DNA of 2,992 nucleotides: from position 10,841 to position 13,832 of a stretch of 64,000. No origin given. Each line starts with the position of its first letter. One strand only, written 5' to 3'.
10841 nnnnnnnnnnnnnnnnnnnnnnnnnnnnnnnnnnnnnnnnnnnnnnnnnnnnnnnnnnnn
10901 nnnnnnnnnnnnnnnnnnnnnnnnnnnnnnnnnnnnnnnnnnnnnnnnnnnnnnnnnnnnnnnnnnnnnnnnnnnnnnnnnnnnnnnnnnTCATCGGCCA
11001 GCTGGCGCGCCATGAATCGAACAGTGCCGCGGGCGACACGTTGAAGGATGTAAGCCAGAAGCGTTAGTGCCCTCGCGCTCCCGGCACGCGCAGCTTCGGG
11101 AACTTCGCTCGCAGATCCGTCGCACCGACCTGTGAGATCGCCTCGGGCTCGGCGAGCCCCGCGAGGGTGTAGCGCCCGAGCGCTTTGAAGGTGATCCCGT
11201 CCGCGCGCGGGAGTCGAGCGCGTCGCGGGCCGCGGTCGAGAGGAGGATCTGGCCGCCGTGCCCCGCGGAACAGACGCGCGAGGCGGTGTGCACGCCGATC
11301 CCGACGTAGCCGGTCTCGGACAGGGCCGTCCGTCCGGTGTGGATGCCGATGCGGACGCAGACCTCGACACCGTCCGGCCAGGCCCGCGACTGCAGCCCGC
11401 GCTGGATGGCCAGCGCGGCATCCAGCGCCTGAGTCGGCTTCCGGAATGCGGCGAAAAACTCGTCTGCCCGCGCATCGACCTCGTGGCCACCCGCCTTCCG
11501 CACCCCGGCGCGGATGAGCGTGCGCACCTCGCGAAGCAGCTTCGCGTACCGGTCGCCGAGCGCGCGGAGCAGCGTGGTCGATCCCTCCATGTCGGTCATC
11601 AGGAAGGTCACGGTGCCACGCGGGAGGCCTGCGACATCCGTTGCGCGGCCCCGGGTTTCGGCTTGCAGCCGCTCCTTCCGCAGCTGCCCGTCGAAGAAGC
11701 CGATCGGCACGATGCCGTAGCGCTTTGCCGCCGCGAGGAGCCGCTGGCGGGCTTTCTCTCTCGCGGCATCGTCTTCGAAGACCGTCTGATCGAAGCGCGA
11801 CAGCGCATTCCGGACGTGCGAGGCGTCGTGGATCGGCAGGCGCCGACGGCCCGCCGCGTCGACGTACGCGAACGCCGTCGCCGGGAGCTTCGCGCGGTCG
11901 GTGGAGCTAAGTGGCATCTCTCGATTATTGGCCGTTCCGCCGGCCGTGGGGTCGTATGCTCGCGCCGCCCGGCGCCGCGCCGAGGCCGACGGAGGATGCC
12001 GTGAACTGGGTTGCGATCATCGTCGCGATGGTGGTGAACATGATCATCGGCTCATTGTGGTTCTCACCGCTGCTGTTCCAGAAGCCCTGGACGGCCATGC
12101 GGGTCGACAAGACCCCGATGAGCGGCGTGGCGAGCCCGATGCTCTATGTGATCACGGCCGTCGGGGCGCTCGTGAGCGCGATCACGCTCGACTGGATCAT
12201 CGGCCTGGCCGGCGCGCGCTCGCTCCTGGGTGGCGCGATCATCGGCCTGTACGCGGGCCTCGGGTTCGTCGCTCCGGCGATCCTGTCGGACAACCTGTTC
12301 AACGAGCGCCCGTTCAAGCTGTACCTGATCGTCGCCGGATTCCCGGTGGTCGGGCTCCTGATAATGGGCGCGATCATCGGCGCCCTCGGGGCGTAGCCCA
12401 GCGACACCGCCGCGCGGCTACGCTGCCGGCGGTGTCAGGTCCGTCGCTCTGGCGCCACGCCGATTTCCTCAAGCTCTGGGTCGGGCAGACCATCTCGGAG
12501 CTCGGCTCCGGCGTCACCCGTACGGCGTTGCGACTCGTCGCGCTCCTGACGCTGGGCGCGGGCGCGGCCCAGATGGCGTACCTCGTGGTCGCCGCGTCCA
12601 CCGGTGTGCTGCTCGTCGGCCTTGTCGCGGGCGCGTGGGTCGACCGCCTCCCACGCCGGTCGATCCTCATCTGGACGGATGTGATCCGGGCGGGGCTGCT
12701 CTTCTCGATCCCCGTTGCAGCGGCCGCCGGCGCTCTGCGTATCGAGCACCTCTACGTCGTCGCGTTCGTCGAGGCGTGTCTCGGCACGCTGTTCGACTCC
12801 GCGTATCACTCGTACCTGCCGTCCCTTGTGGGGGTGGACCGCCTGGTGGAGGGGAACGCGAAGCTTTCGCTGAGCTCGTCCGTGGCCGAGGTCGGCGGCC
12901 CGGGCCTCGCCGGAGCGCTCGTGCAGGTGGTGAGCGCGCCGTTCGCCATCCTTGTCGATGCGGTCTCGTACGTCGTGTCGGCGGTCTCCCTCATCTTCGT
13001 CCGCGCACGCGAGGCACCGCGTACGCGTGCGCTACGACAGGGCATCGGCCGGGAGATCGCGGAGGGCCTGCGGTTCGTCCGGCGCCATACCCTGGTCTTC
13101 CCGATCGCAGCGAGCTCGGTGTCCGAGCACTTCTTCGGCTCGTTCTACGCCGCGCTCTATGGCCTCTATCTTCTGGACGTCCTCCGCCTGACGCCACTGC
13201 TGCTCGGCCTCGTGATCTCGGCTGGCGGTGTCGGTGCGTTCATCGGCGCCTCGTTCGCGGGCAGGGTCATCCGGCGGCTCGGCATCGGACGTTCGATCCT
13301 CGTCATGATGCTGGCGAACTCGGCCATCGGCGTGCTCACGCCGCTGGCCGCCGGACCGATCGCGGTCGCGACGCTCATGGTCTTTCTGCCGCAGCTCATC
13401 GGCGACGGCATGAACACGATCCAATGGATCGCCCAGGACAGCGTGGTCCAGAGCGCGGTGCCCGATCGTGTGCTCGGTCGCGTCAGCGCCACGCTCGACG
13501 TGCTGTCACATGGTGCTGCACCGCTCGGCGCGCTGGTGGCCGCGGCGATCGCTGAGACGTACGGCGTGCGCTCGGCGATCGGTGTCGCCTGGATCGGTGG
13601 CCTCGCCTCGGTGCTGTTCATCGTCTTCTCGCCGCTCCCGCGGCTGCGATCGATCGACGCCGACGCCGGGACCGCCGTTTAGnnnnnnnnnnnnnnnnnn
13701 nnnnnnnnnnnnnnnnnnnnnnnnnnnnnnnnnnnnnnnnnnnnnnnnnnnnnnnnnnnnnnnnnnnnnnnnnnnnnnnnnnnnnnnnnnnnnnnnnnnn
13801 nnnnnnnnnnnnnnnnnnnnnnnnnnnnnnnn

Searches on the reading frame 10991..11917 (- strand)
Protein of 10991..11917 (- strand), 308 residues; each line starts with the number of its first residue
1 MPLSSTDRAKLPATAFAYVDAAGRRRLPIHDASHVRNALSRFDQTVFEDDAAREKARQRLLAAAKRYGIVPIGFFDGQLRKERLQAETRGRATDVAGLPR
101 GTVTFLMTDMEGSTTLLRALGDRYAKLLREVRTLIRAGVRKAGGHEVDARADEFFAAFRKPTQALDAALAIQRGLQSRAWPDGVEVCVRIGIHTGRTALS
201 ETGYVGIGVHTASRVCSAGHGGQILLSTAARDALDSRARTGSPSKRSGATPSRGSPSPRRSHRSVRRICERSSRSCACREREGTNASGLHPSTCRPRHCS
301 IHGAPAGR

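Call 40: search_protein_families(library=pfam, proteins=[window:10991-11917:-], max_evalue=0.001)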
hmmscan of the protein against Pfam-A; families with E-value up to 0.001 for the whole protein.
window:10991-11917:- (308 aa): 2 families
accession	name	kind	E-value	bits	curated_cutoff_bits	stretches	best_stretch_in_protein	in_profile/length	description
PF00211.25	Guanylate_cyc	-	1.5e-08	34.9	21.9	1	101-235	7-156/183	Adenylate and Guanylate cyclase catalytic domain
PF20223.3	DUF6582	-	1.5e-06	28.8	27.3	1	24-69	30-78/83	Family of unknown function (DUF6582)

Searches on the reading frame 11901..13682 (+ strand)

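Call 40: search_protein_families(library=pfam, proteins=[window:11901-13682:+], max_evalue=0.001)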
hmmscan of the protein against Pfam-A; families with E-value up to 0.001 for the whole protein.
window:11901-13682:+ (593 aa): 2 families
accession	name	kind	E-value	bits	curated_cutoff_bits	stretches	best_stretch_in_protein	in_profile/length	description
PF05977.19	MFS_3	-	4e-30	105.2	27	1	185-588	8-404/524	Transmembrane secretion effector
PF07690.21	MFS_1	-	1.6e-24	86.9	33.4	1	192-543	1-346/347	Major Facilitator Superfamily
